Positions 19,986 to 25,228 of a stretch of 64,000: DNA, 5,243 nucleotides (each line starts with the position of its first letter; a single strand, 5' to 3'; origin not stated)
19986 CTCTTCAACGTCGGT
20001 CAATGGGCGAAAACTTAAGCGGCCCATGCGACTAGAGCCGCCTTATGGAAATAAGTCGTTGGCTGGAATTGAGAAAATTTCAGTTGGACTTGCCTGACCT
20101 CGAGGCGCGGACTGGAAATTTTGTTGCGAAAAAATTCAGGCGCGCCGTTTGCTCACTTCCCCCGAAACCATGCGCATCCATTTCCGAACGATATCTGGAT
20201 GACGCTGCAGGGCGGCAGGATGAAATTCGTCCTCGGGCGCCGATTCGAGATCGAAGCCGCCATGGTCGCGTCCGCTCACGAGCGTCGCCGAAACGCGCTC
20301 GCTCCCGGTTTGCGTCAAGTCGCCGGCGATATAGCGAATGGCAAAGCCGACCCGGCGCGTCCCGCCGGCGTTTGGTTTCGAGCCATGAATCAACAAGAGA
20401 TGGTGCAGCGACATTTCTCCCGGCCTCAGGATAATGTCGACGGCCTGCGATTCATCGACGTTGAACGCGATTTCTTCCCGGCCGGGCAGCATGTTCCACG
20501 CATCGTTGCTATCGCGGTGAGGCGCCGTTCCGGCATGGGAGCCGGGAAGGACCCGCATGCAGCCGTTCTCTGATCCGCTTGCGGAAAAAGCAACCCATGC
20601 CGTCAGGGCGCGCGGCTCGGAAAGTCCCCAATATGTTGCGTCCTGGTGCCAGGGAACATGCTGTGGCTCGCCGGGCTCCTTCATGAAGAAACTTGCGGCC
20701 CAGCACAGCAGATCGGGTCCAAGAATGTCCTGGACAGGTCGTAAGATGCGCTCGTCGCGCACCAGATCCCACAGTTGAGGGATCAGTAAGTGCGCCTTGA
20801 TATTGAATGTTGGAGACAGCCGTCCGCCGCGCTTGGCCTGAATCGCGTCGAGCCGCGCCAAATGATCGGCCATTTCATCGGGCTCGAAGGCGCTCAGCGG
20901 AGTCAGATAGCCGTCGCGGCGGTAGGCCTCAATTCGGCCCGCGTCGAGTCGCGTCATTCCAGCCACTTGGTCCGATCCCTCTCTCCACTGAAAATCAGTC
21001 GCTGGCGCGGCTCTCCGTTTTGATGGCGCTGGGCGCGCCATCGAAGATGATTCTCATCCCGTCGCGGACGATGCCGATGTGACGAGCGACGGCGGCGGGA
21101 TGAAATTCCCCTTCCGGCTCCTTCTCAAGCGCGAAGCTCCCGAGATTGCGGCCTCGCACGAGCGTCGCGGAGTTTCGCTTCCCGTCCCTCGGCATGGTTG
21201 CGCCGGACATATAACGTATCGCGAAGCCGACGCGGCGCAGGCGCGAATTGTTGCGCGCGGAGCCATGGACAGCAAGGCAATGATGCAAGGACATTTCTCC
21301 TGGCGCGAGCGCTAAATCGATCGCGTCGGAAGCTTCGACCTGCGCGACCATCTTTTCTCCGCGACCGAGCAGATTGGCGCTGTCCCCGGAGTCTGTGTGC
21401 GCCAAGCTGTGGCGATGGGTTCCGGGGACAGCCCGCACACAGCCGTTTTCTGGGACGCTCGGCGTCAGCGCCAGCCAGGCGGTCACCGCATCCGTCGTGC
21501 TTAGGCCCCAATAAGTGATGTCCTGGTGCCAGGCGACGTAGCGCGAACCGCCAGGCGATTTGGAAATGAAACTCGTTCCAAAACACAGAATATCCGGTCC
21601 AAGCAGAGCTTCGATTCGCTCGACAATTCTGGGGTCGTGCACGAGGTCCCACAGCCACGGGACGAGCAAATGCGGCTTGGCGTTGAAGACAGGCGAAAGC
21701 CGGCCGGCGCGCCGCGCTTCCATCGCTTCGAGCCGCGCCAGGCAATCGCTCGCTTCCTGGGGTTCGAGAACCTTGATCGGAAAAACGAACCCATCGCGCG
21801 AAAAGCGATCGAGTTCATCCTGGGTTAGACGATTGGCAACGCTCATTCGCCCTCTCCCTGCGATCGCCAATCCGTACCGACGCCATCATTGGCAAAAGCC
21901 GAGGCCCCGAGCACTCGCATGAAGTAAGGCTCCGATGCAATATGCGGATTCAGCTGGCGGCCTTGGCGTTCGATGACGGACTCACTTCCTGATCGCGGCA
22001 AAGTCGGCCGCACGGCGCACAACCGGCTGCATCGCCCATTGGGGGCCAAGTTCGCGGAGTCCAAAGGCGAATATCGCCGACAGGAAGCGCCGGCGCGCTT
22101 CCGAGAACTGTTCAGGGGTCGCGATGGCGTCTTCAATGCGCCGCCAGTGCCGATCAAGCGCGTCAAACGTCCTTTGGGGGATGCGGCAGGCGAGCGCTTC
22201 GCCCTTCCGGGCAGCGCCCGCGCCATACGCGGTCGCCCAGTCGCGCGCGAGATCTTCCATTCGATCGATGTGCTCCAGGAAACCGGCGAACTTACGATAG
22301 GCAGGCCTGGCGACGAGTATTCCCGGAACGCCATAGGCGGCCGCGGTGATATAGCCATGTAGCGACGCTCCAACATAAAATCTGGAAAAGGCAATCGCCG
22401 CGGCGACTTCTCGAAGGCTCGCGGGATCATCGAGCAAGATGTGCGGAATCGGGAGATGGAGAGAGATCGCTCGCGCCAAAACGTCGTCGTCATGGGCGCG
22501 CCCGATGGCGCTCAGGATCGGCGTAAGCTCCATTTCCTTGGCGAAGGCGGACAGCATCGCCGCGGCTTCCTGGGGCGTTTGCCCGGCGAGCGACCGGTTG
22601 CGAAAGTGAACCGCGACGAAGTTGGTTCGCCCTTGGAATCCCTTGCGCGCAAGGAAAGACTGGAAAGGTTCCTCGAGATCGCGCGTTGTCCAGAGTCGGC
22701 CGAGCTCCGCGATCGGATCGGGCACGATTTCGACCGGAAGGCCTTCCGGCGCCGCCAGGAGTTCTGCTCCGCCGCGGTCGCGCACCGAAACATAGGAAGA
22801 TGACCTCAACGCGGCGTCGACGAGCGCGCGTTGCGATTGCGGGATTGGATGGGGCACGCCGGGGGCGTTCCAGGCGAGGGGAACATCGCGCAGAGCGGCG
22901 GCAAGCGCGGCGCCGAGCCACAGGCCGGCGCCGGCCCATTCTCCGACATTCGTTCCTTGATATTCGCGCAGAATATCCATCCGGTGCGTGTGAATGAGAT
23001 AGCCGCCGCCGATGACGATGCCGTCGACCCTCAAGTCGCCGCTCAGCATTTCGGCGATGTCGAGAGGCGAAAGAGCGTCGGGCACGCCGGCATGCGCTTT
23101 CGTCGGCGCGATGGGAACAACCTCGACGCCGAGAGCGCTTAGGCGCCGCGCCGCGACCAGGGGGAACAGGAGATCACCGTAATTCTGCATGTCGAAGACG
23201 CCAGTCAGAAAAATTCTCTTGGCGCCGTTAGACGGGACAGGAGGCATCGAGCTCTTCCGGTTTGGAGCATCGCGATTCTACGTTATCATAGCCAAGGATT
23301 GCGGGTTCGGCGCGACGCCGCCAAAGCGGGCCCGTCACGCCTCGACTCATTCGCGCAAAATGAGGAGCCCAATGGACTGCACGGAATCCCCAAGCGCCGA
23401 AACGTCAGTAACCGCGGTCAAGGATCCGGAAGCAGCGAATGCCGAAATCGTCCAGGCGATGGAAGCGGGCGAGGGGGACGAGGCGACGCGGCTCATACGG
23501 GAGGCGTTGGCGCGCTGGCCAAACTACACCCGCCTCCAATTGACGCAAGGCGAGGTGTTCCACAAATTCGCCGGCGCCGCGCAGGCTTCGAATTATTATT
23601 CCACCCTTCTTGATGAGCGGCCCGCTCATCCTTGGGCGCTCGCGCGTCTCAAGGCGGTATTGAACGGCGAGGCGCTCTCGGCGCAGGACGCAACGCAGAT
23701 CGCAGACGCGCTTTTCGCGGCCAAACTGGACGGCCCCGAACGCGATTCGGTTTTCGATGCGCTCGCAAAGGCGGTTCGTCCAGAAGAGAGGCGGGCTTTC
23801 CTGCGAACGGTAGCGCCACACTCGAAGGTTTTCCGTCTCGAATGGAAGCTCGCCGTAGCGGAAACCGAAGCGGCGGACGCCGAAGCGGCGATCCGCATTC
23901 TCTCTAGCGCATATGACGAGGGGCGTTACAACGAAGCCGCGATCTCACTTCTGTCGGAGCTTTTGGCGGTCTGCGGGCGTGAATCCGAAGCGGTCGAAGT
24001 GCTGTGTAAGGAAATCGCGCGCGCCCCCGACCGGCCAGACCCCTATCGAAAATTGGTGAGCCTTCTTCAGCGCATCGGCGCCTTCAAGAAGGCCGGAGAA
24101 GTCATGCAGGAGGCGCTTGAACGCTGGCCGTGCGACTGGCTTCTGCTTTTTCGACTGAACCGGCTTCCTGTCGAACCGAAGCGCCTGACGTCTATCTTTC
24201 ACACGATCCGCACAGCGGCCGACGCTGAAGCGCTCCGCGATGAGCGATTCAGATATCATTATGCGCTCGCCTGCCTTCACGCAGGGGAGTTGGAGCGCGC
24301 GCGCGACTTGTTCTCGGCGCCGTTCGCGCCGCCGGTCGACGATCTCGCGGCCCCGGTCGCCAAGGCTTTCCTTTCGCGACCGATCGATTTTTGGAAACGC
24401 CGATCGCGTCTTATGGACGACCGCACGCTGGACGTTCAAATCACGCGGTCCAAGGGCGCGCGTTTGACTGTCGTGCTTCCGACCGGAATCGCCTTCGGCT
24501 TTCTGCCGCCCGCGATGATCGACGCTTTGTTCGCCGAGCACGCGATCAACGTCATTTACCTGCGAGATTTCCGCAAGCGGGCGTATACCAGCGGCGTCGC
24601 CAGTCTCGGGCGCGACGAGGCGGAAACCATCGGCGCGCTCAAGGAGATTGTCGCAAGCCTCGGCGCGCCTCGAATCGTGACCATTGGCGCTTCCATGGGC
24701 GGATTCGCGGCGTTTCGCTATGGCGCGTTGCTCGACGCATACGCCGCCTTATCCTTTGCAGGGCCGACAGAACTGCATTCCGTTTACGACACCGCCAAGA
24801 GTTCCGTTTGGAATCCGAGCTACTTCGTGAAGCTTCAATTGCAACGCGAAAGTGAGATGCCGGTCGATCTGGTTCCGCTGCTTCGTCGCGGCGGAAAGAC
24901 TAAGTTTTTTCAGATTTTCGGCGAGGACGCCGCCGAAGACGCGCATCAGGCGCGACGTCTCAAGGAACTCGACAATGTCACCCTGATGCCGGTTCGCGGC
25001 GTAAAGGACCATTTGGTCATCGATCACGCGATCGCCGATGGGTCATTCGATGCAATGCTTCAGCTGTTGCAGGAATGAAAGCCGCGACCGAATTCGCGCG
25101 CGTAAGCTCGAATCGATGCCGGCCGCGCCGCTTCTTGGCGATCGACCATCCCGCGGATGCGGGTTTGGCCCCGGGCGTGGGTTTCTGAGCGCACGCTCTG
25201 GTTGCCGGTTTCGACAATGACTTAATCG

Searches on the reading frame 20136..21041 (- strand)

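Call 14: search_protein_families(library=pfam, proteins=[window:20136-21041:-], max_evalue=0.001)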
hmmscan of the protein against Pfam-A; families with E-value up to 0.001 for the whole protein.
window:20136-21041:- (301 aa): 1 family
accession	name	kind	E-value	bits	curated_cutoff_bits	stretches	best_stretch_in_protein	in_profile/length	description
PF05721.19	PhyH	-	6.3e-29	102.2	22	1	40-230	1-211/213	Phytanoyl-CoA dioxygenase (PhyH)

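Call 63: search_protein_families(library=ncbifam, proteins=[window:20136-21041:-], max_evalue=0.001)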
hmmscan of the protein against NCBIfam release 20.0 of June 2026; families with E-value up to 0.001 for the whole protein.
window:20136-21041:- (301 aa): 2 families
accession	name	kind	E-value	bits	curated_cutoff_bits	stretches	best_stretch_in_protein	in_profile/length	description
TIGR01762.1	chlorin-enz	subfamily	1.7e-28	99.8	226.3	2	37-170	8-158/288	chlorinating enzyme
TIGR02408.1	ectoine_ThpD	equivalog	3.6e-10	39.6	336.5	1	32-170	17-170/277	ectoine hydroxylase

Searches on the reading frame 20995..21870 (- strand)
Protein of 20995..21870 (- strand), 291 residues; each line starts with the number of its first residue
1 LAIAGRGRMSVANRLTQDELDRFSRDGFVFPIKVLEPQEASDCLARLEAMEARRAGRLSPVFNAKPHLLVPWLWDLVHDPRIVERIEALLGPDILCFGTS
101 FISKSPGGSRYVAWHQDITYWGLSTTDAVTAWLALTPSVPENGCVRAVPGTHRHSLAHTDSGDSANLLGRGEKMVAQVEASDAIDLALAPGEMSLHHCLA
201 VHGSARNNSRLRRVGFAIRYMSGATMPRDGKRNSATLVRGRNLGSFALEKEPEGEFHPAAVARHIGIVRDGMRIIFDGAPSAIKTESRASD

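Call 14: search_protein_families(library=pfam, proteins=[window:20995-21870:-], max_evalue=0.001)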
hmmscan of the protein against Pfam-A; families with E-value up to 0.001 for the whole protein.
window:20995-21870:- (291 aa): 1 family
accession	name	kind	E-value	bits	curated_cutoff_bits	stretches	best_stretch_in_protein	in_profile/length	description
PF05721.19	PhyH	-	7.4e-24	85.7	22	1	23-213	1-211/213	Phytanoyl-CoA dioxygenase (PhyH)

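Call 63: search_protein_families(library=ncbifam, proteins=[window:20995-21870:-], max_evalue=0.001)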
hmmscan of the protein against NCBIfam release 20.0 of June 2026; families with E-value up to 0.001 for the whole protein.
window:20995-21870:- (291 aa): 3 families
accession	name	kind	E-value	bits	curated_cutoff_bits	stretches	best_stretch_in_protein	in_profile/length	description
TIGR01762.1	chlorin-enz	subfamily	1.8e-21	76.7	226.3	1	15-154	3-159/288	chlorinating enzyme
TIGR02408.1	ectoine_ThpD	equivalog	6.4e-11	42.1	336.5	1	10-157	12-174/277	ectoine hydroxylase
NF052437.1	MPhHdxlPhnYGIM8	equivalog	7.2e-08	32.2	500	1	76-215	79-208/260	methylphosphonate hydroxylase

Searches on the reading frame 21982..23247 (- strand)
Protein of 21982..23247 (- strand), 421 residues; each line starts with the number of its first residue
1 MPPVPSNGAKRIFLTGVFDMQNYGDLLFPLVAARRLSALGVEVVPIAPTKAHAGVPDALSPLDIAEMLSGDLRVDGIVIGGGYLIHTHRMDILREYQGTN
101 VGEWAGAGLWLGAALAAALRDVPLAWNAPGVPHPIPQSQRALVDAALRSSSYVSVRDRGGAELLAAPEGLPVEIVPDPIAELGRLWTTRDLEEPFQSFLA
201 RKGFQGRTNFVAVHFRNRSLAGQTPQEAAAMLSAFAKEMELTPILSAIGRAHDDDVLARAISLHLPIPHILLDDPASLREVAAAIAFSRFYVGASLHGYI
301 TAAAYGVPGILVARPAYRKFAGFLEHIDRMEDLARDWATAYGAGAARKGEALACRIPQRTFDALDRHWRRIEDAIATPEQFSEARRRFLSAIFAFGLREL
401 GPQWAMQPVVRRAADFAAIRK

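Call 15: search_protein_families(library=pfam, proteins=[window:21982-23247:-], max_evalue=0.001)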
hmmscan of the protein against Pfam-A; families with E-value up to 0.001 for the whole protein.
window:21982-23247:- (421 aa): 1 family
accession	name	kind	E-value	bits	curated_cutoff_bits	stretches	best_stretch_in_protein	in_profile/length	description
PF04230.19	PS_pyruv_trans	-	2.1e-24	87.4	25.3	1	22-313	1-277/280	Polysaccharide pyruvyl transferase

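Call 62: search_solved_structures(query=window:21982-23247:-, max_evalue=1)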
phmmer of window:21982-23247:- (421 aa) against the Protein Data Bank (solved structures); distinct sequences matched with E-value up to 1: 2.
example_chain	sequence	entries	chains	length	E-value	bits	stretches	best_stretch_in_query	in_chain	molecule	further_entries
8gn9_A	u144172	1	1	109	0.93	11.4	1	188-279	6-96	Stomatin homolog PH1511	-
5ax7_A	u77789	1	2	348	0.98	11.3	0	8-56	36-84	Pyruvyl transferase 1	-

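Call 63: search_protein_families(library=ncbifam, proteins=[window:21982-23247:-], max_evalue=0.001)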
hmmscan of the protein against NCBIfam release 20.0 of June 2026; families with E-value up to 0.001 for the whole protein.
window:21982-23247:- (421 aa): 1 family
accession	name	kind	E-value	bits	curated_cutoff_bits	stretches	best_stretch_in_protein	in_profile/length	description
TIGR03609.1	S_layer_CsaB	equivalog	4.5e-13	49.2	213.1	1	134-312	112-276/301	polysaccharide pyruvyl transferase CsaB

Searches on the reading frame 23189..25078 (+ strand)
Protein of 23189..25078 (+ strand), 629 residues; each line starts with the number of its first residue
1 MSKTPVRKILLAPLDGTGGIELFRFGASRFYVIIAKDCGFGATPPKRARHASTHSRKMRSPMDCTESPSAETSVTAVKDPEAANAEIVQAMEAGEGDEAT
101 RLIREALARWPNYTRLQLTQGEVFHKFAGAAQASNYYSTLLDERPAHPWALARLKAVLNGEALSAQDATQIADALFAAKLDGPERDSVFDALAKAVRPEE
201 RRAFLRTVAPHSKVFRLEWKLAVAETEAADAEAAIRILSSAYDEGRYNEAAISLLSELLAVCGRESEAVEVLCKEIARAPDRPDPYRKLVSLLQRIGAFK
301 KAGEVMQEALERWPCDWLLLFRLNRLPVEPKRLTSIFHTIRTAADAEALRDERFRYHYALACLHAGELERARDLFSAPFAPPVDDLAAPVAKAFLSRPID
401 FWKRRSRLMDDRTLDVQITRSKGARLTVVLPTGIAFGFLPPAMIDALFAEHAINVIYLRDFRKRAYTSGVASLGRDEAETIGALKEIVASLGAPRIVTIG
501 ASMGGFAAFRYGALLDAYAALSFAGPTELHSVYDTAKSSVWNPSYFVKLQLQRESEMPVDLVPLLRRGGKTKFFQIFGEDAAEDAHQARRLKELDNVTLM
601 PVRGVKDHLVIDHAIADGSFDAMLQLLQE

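Call 15: search_protein_families(library=pfam, proteins=[window:23189-25078:+], max_evalue=0.001)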
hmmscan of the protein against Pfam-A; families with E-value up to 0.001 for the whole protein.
window:23189-25078:+ (629 aa): 3 families
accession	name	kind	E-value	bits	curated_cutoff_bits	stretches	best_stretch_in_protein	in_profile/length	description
PF14559.12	TPR_19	-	1.6e-08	35.2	25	0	227-290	3-65/68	Tetratricopeptide repeat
PF13428.12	TPR_14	-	1.3e-07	32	23.5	0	284-325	2-43/44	Tetratricopeptide repeat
PF25064.1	ARM_TT21_5th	-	0.00016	22.4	27.8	0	295-372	13-92/117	TT21 fifth ARM repeats domain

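Call 61: search_solved_structures(query=window:23189-25078:+, max_evalue=1)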
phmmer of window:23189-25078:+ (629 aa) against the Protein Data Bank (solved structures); distinct sequences matched with E-value up to 1: 10.
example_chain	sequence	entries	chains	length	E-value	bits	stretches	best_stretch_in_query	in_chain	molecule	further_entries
8tzk_E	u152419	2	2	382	0.024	16.3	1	87-180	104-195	Peptidase M23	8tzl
6b85_J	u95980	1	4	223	0.034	15.9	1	251-316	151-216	TMHC4_R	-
7jqy_A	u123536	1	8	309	0.053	15.2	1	449-553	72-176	Cif-like 1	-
5fzr_A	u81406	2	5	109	0.12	14.1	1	227-310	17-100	DESIGNED TPR PROTEIN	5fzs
5fzq_A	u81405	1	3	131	0.19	13.4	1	227-310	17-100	DESIGNED TPR PROTEIN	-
7jqx_A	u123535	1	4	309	0.19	13.4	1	449-553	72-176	Cif-like 1 wild-type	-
7obi_A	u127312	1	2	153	0.24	13.1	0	229-316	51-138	CTPR-rv4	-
3u2r_A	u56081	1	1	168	0.27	12.9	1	104-175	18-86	Regulatory protein MarR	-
2pby_A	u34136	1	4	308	0.52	11.9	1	509-625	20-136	Glutaminase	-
8far_A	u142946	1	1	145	0.69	11.5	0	252-316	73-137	I432-1-CC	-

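Call 63: search_protein_families(library=ncbifam, proteins=[window:23189-25078:+], max_evalue=0.001)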
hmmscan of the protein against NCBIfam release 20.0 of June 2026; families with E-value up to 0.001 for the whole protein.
window:23189-25078:+ (629 aa): 4 families
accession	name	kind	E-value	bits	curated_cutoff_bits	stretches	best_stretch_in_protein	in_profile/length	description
TIGR02917.1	PEP_TPR_lipo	equivalog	3.8e-14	51.5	312.2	1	83-342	434-694/899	XrtA/PEP-CTERM system TPR-repeat protein PrsT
NF040959.1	MamA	equivalog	3e-08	33.3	200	1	223-362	45-181/204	magnetosome protein MamA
NF033920.0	C39_PA2778_fam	equivalog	6.4e-07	29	150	0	81-172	157-248/255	PA2778 family cysteine peptidase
TIGR02521.1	type_IV_pilW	equivalog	0.00093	18.8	154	0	64-145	12-96/234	type IV pilus biogenesis/stability protein PilW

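Call 85: predict_structure(alignment_id=A2)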
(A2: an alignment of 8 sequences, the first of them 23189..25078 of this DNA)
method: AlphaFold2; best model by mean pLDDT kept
length: 629 residues; sequences in the alignment: 8
mean_pLDDT: 84.3   pTM: 0.76
mean pLDDT of the five models: 84.3, 83.0, 82.5, 82.4, 82.1
residues with pLDDT >= 90: 424; 70-90: 118; 50-70: 12; < 50: 75
segments of 3 or more residues with pLDDT < 50: 1-75
pLDDT, mean of each block of 10 residues (from residue 1): 28 34 33 31 27 28 31 56 95 94 94 92 94 93 80 93 94 86 85 93 93 87 95 96 92 95 94 96 95 90 96 94 92 92 88 96 94 94 92 96 91 93 95 90 95 94 78 90 97 96 93 95 89 80 86 69 88 96 92 95 92 95 93
secondary structure, 60 per line:
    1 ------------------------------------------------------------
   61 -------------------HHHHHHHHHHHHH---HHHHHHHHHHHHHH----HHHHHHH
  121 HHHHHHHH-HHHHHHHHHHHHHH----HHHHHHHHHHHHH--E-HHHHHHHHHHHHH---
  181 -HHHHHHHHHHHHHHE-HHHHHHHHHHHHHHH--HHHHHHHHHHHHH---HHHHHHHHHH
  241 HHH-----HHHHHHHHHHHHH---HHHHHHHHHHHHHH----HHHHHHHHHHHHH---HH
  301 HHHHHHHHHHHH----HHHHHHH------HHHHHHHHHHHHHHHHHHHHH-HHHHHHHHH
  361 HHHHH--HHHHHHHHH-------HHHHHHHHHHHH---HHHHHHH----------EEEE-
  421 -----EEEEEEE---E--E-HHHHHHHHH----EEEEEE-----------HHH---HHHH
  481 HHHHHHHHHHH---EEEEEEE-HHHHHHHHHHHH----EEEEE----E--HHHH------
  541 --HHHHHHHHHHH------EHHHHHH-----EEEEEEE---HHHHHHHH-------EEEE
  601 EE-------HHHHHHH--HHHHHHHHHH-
elements in order: H80-92 H96-109 H114-128 H130-143 H148-160 H165-177 H182-195 H198-212 H215-227 H231-243 H249-261 H265-278 H283-295 H299-312 H317-323 H330-350 H352-365 H368-376 H384-395 H399-405 E416-419 E426-432 H441-449 E454-459 H477-491 E495-501 H503-514 E519-523 H531-534 H543-553 H561-566 E572-578 H582-589 E597-602 H610-616 H619-628

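Call 89: fold_search(model_id=the predicted structure, library=pdb)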
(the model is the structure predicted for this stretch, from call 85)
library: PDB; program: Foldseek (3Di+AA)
matches with E <= 10: 1600; with E <= 0.001: 89
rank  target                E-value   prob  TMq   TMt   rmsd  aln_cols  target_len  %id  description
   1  8dth_B                9.2e-08  1.00  0.28  0.25  22.9       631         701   13  Cryo-EM structure of Arabidopsis SPY alternative conformation 2 (released 2023-03-08)
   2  8dtg_B                1.7e-07  1.00  0.28  0.25  22.9       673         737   12  Cryo-EM structure of Arabidopsis SPY alternative conformation 1 (released 2023-03-08)
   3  8dtf_A                2.5e-07  1.00  0.25  0.21  24.9       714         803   12  Cryo-EM structure of the full length Arabidopsis SPY with complete TPRs (released 2023-03-08)
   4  7y4i_B                2.8e-07  1.00  0.24  0.19  25.4       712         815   12  Crystal structure of SPINDLY in complex with GDP (released 2022-12-07)
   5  7y4i_A                3.7e-07  1.00  0.29  0.24  22.2       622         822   12  Crystal structure of SPINDLY in complex with GDP (released 2022-12-07)
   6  8dth_A                6.1e-07  1.00  0.28  0.25  23.1       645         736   12  Cryo-EM structure of Arabidopsis SPY alternative conformation 2 (released 2023-03-08)
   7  8dtg_A                8.6e-07  1.00  0.25  0.21  24.1       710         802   13  Cryo-EM structure of Arabidopsis SPY alternative conformation 1 (released 2023-03-08)
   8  8chy                  5.2e-06  1.00  0.26  0.49  10.1       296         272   18  Crystal structure of an 8-repeat consensus TPR superhelix with Zinc. (released 2024-02-21)
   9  7ntf_B                6.7e-06  1.00  0.28  0.23  16.6       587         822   13  Cryo-EM structure of unliganded O-GlcNAc transferase (released 2021-11-17)
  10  7ntf_A                8.3e-06  1.00  0.26  0.19  25.0       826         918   12  Cryo-EM structure of unliganded O-GlcNAc transferase (released 2021-11-17)
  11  1w3b_A                1.1e-05  1.00  0.20  0.31  13.2       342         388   15  The superhelical TPR domain of O-linked GlcNAc transferase reveals structural similarities to importin alpha. (released 2004-09-09)
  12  8dti_A                1.3e-05  1.00  0.18  0.18  24.6       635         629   12  Cryo-EM structure of Arabidopsis SPY in complex with GDP-fucose (released 2023-03-08)
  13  8fgw_D                1.4e-05  1.00  0.26  0.14  13.8       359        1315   16  Human IFT-A complex structures provide molecular insights into ciliary transport (released 2023-02-22)
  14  6vbu_4                1.9e-05  1.00  0.25  0.36  12.9       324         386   13  Structure of the bovine BBSome complex (released 2020-01-29)
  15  8q9t_E                2.6e-05  1.00  0.23  0.15  22.5       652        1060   11  CryoEM structure of a S. Cerevisiae Ski238 complex bound to RNA (released 2023-11-29)
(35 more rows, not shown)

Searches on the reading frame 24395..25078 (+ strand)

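Call 88: search_protein_families(library=pfam, proteins=[window:24395-25078:+], max_evalue=10)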
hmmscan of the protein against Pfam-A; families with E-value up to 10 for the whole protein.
window:24395-25078:+ (227 aa): 4 families
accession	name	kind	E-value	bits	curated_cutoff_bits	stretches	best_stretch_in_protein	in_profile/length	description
PF05728.18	UPF0227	-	0.0048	17.2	21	1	67-114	34-81/187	Uncharacterised protein family (UPF0227)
PF12697.13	Abhydrolase_6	-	0.0056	17.8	26.3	1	76-137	48-94/217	Alpha/beta hydrolase family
PF00561.26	Abhydrolase_1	-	0.035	14.2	25.8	1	82-112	59-89/245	alpha/beta hydrolase fold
PF12146.15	Hydrolase_4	-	0.12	12.1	27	1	61-120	48-105/239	Serine aminopeptidase, S33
